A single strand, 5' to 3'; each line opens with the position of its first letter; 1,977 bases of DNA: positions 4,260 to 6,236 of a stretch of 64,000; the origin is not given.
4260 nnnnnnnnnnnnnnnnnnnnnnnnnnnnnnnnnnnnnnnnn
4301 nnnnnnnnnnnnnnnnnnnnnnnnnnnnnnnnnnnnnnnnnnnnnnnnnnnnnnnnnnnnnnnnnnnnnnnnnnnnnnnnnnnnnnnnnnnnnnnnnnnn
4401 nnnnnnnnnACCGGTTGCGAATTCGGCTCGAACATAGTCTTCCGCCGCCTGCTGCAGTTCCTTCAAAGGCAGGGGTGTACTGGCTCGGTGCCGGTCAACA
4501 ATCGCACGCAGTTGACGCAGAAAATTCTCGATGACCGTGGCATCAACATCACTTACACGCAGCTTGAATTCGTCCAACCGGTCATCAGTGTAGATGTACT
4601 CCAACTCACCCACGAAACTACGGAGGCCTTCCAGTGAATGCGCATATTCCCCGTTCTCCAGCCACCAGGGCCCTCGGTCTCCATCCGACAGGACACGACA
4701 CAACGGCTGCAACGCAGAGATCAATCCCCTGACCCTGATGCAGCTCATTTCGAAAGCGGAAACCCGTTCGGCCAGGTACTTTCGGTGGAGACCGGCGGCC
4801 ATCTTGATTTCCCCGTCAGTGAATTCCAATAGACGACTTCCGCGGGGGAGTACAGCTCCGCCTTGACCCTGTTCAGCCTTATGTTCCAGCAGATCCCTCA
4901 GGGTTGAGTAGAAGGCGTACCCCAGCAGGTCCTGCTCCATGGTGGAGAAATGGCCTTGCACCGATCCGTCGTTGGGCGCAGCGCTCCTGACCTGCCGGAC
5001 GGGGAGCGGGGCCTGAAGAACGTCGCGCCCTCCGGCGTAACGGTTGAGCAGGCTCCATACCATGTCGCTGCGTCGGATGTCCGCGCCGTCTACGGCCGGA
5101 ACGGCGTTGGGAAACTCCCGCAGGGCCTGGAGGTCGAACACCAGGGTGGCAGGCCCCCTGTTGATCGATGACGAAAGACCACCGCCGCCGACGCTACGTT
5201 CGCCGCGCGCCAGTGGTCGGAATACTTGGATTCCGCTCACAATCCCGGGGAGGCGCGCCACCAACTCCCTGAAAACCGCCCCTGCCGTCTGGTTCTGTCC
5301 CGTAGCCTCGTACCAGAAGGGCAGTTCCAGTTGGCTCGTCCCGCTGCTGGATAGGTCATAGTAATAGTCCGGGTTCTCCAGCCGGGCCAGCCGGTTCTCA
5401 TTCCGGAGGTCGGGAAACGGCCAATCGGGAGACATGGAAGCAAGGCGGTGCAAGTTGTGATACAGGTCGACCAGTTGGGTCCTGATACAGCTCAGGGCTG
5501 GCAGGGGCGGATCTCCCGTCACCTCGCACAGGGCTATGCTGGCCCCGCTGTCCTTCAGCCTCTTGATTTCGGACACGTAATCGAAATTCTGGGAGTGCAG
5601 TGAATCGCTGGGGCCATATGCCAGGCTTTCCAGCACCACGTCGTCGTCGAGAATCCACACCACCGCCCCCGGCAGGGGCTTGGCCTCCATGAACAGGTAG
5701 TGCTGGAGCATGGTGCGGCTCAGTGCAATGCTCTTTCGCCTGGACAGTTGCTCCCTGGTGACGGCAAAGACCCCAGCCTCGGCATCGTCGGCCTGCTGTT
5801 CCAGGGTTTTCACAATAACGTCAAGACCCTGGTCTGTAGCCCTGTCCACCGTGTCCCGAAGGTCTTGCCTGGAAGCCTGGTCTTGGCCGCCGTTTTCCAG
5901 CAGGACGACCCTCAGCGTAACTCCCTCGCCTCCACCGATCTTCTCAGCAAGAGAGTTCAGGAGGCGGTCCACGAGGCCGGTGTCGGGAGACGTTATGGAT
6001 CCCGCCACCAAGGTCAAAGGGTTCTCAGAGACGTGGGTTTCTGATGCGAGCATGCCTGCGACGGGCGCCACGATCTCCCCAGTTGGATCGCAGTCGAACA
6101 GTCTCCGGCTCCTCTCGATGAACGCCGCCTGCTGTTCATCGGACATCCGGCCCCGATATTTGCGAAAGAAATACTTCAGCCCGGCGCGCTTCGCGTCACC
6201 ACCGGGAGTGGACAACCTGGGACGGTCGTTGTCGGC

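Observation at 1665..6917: Single 1750-aa ORF chaining four glycosyltransferase-like modules with a degenerate Hanks-kinase-like module and a SAM methyltransferase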

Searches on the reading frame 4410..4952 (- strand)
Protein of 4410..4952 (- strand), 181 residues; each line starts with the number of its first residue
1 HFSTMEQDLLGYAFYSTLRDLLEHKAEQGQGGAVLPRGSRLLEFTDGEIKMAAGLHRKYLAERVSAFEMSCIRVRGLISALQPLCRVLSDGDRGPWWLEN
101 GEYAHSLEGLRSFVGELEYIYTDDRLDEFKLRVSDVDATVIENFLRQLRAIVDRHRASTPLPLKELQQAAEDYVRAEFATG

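Call 14: search_protein_families(library=pfam, proteins=[window:4410-4952:-], max_evalue=10)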
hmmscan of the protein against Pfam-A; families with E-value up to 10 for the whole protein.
seq(181 aa): 0 families
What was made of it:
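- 4425..4934 (-): HEL, residues 646-815: all-helical domain of seven helices, one about 39 residues long. It travels with D2. No Pfam hit (call 14).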

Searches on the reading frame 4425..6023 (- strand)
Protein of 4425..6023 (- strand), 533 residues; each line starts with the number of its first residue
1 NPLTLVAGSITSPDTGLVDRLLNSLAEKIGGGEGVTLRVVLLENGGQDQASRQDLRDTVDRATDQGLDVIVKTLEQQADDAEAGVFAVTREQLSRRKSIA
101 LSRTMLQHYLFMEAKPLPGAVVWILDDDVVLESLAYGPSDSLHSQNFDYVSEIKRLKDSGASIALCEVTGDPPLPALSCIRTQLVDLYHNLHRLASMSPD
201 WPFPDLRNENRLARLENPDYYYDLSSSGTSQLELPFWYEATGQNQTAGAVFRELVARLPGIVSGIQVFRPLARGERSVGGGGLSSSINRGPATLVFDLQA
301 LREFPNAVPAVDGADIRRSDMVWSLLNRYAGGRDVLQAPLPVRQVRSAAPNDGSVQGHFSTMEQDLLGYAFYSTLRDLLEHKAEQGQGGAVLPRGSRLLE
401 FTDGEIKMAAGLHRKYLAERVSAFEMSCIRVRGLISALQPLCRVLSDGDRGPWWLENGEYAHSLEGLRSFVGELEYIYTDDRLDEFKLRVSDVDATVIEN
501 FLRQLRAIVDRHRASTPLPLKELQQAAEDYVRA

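Call 62: search_protein_representatives(protein=window:4425-6023:-)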
Query: 533 residues. Proteins with E-value up to 0.001 (for the whole library): 481; up to 1e-10: 365; up to 1e-30: 172. The best 150 are listed.
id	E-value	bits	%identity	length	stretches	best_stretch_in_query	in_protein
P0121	2.9e-162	557.3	55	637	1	24-532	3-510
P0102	2.5e-161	554.2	53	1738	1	3-532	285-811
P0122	3.2e-156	537.4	66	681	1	2-386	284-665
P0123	6.9e-130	450.5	47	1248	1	3-532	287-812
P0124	2.4e-129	448.7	59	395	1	177-533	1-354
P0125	4.9e-123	427.9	54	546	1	3-383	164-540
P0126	1.0e-122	426.8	46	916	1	21-522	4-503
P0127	5.7e-110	384.8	91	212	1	336-533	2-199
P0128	6.3e-109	381.3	53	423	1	24-379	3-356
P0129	4.2e-99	348.9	36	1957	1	3-514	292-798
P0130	5.2e-99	348.6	42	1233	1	2-514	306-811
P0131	9.9e-99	347.7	41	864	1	66-531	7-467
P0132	3.7e-93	329.3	43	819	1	2-458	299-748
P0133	9.0e-90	318.1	42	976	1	37-521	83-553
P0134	1.5e-88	314.1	41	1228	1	35-510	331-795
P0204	4.2e-44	167.5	32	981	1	5-441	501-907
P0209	2.9e-43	164.7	33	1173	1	6-440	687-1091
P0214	5.7e-42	160.4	35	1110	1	38-440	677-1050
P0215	9.3e-42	159.7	31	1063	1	38-439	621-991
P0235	1.5e-38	149.1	30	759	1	5-439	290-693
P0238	6.5e-38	147.0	32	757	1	2-439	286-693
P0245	1.3e-36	142.8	33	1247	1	20-483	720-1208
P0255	2.2e-35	138.7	30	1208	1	2-443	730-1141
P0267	3.4e-34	134.8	31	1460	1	37-437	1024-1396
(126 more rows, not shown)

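Call 64: search_protein_families(library=pfam, proteins=[P0235, P0238, P0209, P0214, P0215, P0245, P0255, P0267, P0204], max_evalue=0.001)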
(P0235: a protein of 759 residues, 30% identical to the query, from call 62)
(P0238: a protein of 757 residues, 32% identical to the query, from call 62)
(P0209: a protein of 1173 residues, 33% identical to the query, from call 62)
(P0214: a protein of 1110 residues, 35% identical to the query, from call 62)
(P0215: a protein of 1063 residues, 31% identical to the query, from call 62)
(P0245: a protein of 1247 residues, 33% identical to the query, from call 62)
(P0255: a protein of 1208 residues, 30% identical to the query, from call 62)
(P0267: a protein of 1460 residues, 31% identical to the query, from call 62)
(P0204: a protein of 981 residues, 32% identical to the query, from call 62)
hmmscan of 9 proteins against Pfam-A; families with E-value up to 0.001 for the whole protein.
P0235 (759 aa): 1 family
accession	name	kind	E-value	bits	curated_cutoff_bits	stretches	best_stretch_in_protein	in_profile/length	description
PF00535.33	Glycos_transf_2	-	3.2e-05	24.4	23.3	1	27-139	16-120/168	Glycosyl transferase family 2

P0238 (757 aa): 1 family
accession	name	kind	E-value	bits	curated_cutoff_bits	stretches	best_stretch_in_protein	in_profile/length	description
PF00535.33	Glycos_transf_2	-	5.4e-10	39.9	23.3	1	13-131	3-112/168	Glycosyl transferase family 2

P0209 (1173 aa): 2 families
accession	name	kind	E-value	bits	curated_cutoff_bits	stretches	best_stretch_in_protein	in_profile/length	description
PF00535.33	Glycos_transf_2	-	1.8e-13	51.2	23.3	1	23-141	12-120/168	Glycosyl transferase family 2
PF13641.12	Glyco_tranf_2_3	-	5.4e-09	36.8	27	1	10-132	3-119/230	Glycosyltransferase like family 2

P0214 (1110 aa): 1 family
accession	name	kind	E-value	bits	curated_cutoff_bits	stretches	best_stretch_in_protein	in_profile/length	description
PF00535.33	Glycos_transf_2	-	6.5e-12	46.1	23.3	1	22-150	2-118/168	Glycosyl transferase family 2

P0215 (1063 aa): 2 families
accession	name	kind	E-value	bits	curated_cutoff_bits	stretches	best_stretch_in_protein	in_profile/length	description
PF00535.33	Glycos_transf_2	-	8.7e-16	58.7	23.3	1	12-139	2-124/168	Glycosyl transferase family 2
PF13641.12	Glyco_tranf_2_3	-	2.4e-06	28.2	27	1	8-121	2-110/230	Glycosyltransferase like family 2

P0245 (1247 aa): 7 families
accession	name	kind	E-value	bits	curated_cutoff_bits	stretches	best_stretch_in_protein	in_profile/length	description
PF01370.27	Epimerase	-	1.5e-41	142.8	20.9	1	42-294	2-227/240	NAD dependent epimerase/dehydratase family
PF16363.11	GDP_Man_Dehyd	-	6e-37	128.3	27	1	42-376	1-331/332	GDP-mannose 4,6 dehydratase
PF04321.23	RmlD_sub_bind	-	1e-18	67.9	27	1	102-296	18-201/287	RmlD substrate binding domain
PF00535.33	Glycos_transf_2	-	6.8e-13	49.3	23.3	1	393-562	4-154/168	Glycosyl transferase family 2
PF01073.25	3Beta_HSD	-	1.3e-11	44.5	22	1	42-288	1-225/280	3-beta hydroxysteroid dehydrogenase/isomerase family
PF02719.21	Polysacc_synt_2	-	6e-09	35.9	20.2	1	41-182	1-125/293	Polysaccharide biosynthesis protein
PF07993.18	NAD_binding_4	-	1.2e-06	28.3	20.1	1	136-244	91-209/258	Male sterility protein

P0255 (1208 aa): 2 families
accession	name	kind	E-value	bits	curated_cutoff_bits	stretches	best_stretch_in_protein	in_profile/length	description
PF00535.33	Glycos_transf_2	-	6.4e-11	42.9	23.3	1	59-188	2-120/168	Glycosyl transferase family 2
PF13641.12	Glyco_tranf_2_3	-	2.4e-05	24.9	27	1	55-181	1-121/230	Glycosyltransferase like family 2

P0267 (1460 aa): 6 families
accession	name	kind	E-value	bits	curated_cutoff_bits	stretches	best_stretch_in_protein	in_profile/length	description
PF00733.27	Asn_synthase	-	2.4e-47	162.8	21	2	191-339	2-148/354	Asparagine synthase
PF13537.11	GATase_7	-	3.8e-25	88.7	25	1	41-155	2-122/123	Glutamine amidotransferase domain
PF13522.11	GATase_6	-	6e-24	85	27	1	27-144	3-125/130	Glutamine amidotransferase domain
PF00535.33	Glycos_transf_2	-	1.5e-13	51.4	23.3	1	707-845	1-126/168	Glycosyl transferase family 2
PF12481.13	DUF3700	-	7.8e-06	26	27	1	62-155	78-177/228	Aluminium induced protein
PF00797.23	Acetyltransf_2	-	1.3e-05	25.5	22.8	1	480-694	2-238/240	N-acetyltransferase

P0204 (981 aa): 1 family
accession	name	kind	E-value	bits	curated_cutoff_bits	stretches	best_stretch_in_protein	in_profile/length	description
PF00535.33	Glycos_transf_2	-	3.3e-11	43.8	23.3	1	13-151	2-129/168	Glycosyl transferase family 2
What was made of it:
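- An epimerase-GT2-D2 fusion exists (P0245, call 64).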

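Call 71: search_protein_families(library=ncbifam, proteins=[P0238], max_evalue=0.001)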
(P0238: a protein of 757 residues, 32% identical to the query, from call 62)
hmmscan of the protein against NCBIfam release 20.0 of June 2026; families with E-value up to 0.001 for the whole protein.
P0238 (757 aa): 5 families
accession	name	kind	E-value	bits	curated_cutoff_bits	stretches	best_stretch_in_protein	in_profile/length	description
NF007453.0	PRK10018.1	equivalog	2.9e-08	33.7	382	1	13-247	11-237/280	colanic acid biosynthesis glycosyltransferase WcaA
NF050050.1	ProtGlycPglI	equivalog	1.2e-07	31.4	500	1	9-132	3-117/306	GalNAc(5)-diNAcBac-PP-undecaprenol beta-1,3-glucosyltransferase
TIGR04017.1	WcaA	equivalog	5.9e-07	29.4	495.75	1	13-246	10-235/279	colanic acid biosynthesis glycosyltransferase WcaA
NF047683.1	TeichurnBiosyTuaG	equivalog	7.4e-07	29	400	1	9-128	6-115/252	teichuronic acid biosynthesis protein TuaG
NF041875.1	EPS_EpsD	equivalog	0.00015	21.3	370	0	13-220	4-212/325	exopolysaccharide biosynthesis glycosyltransferase EpsD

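Call 81: find_homologous_proteins(query=P0238, max_evalue=1e-10)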
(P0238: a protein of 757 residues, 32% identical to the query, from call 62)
Query P0238 (757 aa): 447 proteins with E <= 1e-10 among 8000 candidates; the best 120 are listed.
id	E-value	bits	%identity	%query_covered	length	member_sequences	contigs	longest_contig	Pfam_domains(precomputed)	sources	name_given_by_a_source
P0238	0.0e+0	1727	100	100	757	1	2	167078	PF00535.33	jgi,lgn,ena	-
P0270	1.2e-250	852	51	99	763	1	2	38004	PF00535.33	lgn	-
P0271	4.9e-226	771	48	98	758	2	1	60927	PF00535.33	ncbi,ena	-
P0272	8.5e-198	677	44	99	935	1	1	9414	PF00925.26,PF00535.33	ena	-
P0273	3.0e-175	603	40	99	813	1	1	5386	PF13641.13,PF00535.33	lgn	-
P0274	2.7e-174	600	41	63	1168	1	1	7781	PF13641.13,PF00535.33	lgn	-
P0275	9.5e-174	598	41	98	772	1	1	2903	PF00535.33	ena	-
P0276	1.0e-172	594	40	62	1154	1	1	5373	PF13641.13,PF00535.33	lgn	-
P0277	1.5e-172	594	40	61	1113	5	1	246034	PF13641.13,PF00535.33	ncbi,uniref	ncbi:glycosyltransferase family 2 protein [Photobacterium kasasachensis]|uniref:glycosyltransferase 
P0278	5.0e-172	592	39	98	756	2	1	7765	PF00535.33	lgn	-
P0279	3.6e-171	589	41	62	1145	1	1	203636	PF13641.13,PF00535.33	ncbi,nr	ncbi:MAG: glycosyltransferase family 2 protein [Myxococcales bacterium]|nr:glycosyltransferase famil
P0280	5.4e-171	589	41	63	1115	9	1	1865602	PF13641.13,PF00535.33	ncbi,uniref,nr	ncbi:glycosyltransferase family 2 protein [Photobacterium sp. GSS17]|uniref:glycosyltransferase fami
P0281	3.6e-170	586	40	62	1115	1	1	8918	PF13641.13,PF00535.33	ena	-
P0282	1.2e-169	584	40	62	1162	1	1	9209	PF13641.13,PF00535.33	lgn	-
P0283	1.3e-169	584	39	61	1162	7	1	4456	PF13641.13,PF00535.33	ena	-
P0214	3.6e-166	573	40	62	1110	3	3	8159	PF00535.33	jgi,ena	-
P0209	1.5e-162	561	37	66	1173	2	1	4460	PF13641.13,PF00535.33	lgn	-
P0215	1.1e-161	558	39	61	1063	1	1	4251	PF13641.13,PF00535.33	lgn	-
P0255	4.9e-161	556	38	63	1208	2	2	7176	PF13641.13,PF00535.33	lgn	-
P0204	1.8e-159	550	39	62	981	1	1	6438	PF00535.33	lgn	-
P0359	5.3e-159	549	39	62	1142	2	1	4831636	PF13632.13,PF00535.33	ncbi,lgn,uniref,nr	ncbi:glycosyltransferase family 2 protein [Shewanella inventionis]|uniref:glycosyltransferase family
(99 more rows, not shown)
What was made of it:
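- Fusions RibA-like-GT2 (P0272, call 81) and AsnB-NAT-GT2-D2 (P0267, call 64) exist.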

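Call 82: find_encoding_contigs(protein=P0359, flank=10000, max_places=2)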
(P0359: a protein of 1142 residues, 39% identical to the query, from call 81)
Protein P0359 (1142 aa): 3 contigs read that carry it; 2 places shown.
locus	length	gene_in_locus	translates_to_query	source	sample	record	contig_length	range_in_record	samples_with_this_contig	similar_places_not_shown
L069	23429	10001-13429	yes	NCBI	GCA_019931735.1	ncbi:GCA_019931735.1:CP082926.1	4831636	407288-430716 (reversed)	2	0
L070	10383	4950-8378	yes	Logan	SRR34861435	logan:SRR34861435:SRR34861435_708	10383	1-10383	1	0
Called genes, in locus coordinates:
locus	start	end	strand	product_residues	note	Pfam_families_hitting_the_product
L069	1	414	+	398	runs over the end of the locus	PF06114:Peptidase_M78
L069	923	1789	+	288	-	PF08722:Tn7_TnsA-like_N, PF08721:Tn7_Tnp_TnsA_C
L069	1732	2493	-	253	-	PF13340:DUF4096, PF01609:DDE_Tnp_1, PF13359:DDE_Tnp_4 (weak), PF13612:DDE_Tnp_1_3 (weak), PF13586:DDE_Tnp_1_2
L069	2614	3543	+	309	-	PF27165:TnsB_N (weak)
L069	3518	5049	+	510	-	PF01527:HTH_Tnp_1 (faint), PF13384:HTH_23 (faint), PF13518:HTH_28 (faint), PF13565:HTH_32, PF00665:rve, PF13683:rve_3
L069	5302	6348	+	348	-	-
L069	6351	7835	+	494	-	PF13401:AAA_22 (weak), PF11426:Tn7_TnsC_Int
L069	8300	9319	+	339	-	PF15978:TnsD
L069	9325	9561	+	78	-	-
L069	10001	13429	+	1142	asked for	PF00535:Glycos_transf_2, PF13632:Glyco_trans_2_3 (faint)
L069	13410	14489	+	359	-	PF00925:GTP_cyclohydro2, PF08719:NADAR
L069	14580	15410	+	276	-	PF13522:GATase_6, PF13537:GATase_7, PF00733:Asn_synthase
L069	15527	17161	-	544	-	PF03050:DDE_Tnp_IS66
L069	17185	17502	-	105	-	PF05717:TnpB_IS66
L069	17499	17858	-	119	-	-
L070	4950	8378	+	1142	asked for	PF00535:Glycos_transf_2, PF13632:Glyco_trans_2_3 (faint)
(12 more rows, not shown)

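Call 83: find_encoding_contigs(protein=P0280, flank=10000, max_places=2)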
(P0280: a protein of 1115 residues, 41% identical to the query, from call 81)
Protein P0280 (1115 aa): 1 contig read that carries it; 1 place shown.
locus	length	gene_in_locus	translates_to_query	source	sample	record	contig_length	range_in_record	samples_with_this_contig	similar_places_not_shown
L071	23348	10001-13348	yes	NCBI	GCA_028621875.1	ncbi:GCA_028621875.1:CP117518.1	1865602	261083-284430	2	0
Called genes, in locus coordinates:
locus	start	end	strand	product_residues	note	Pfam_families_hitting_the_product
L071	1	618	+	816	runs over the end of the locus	PF17149:CHASE5, PF00512:HisKA, PF02518:HATPase_c, PF00072:Response_reg, PF23198:PDE8A_N (weak), PF00072:Response_reg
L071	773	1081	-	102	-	-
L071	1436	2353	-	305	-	PF01584:CheW, PF00072:Response_reg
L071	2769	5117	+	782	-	PF00704:Glyco_hydro_18, PF17892:Cadherin_5 (weak), PF17963:Big_9, PF02839:CBM_5_12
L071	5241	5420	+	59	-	-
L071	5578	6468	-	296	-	PF06276:FhuF, PF11575:FhuF_C (faint)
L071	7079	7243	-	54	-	PF01381:HTH_3, PF12844:HTH_19 (weak), PF13443:HTH_26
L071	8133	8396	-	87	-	PF01527:HTH_Tnp_1, PF13518:HTH_28 (weak)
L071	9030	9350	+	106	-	-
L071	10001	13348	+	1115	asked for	PF00535:Glycos_transf_2, PF13641:Glyco_tranf_2_3 (faint)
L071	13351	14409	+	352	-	PF00925:GTP_cyclohydro2, PF08719:NADAR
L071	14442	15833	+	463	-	PF13522:GATase_6, PF13537:GATase_7, PF00733:Asn_synthase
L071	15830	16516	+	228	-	-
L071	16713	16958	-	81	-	PF00665:rve, PF13683:rve_3 (weak)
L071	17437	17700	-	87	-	PF01527:HTH_Tnp_1, PF13384:HTH_23 (weak)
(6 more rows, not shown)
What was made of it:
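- The shorter relatives sit with GTP cyclohydrolase II-NADAR, AsnB-like and NAT-like genes on mobile elements (calls 82, 83). In Shewanella and Photobacterium they are followed by GTP cyclohydrolase II-NADAR, AsnB-like and NAT-like genes (calls 81-83).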

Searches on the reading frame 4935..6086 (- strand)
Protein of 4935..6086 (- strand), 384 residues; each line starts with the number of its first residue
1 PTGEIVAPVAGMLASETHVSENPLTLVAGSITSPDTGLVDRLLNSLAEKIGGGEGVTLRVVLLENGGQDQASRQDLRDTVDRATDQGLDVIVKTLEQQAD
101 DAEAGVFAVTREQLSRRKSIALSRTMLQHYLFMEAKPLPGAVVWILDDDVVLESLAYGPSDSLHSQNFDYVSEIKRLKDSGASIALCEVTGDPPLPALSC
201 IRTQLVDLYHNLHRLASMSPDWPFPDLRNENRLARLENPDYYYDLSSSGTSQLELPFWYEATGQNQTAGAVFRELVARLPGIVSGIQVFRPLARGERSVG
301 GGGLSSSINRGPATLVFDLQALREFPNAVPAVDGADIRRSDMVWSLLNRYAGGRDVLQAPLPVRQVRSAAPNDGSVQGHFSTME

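Call 14: search_protein_families(library=pfam, proteins=[window:4935-6086:-], max_evalue=10)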
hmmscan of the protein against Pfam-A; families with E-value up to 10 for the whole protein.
seq(384 aa): 0 families

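Call 41: search_solved_structures(query=A4, max_evalue=10, show_alignments=2)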
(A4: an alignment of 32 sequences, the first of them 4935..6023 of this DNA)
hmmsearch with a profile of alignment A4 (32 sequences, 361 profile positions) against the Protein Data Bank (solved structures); distinct sequences matched with E-value up to 10: 1.
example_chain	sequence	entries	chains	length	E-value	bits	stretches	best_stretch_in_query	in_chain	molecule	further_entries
2yv4_A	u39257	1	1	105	0.51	12.4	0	39-81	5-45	Hypothetical protein PH0435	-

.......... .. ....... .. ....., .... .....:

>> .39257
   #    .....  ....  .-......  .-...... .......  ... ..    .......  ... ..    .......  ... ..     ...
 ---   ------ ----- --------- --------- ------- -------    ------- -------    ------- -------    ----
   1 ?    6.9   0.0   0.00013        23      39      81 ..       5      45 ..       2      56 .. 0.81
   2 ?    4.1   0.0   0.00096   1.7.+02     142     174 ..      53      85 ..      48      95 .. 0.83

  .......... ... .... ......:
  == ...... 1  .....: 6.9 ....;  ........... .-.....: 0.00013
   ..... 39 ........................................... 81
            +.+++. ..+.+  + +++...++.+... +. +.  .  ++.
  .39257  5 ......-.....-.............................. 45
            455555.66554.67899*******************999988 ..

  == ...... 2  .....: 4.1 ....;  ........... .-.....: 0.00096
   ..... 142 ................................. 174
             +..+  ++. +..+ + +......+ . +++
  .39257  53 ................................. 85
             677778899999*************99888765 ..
